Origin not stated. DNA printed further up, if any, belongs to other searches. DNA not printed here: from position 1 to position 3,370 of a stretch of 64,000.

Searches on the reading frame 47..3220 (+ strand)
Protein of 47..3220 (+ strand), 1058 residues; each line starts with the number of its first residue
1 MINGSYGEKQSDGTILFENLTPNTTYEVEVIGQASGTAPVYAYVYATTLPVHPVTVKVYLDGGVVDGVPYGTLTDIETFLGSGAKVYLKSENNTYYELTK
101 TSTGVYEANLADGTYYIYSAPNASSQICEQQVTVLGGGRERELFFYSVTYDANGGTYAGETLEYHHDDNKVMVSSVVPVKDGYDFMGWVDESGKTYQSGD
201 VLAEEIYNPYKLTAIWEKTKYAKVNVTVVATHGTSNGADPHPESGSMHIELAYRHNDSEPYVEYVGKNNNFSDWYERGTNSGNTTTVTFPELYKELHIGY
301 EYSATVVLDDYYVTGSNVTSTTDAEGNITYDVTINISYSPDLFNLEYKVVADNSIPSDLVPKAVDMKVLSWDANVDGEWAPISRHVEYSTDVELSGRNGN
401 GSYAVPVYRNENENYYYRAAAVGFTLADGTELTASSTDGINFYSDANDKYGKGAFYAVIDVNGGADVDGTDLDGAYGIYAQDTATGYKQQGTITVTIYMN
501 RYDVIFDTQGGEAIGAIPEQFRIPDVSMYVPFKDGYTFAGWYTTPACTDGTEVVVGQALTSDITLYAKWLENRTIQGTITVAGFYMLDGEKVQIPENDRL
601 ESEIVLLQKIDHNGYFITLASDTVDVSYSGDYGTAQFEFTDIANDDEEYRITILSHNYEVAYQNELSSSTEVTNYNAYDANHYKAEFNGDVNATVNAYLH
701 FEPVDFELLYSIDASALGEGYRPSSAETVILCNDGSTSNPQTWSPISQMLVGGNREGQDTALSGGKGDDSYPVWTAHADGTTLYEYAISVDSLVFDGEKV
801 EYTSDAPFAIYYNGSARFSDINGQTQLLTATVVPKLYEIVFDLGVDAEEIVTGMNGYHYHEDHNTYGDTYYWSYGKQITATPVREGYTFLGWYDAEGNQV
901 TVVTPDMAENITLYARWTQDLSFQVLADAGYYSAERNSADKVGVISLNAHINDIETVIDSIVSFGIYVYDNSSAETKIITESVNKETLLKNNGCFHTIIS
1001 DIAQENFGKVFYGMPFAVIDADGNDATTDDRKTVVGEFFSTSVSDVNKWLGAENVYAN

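Call 6: search_protein_families(library=pfam, proteins=[window:47-3220:+], max_evalue=0.01)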
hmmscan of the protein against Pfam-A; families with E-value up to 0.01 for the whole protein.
window:47-3220:+ (1058 aa): 2 families
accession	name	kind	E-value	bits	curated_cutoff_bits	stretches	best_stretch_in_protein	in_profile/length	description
PF09479.16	Flg_new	-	2.4e-29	101.7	27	3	502-568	1-65/65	Listeria-Bacteroides repeat domain (List_Bact_rpt)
PF18998.6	Flg_new_2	-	0.0063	16.9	23.6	1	877-919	26-71/73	Divergent InlB B-repeat domain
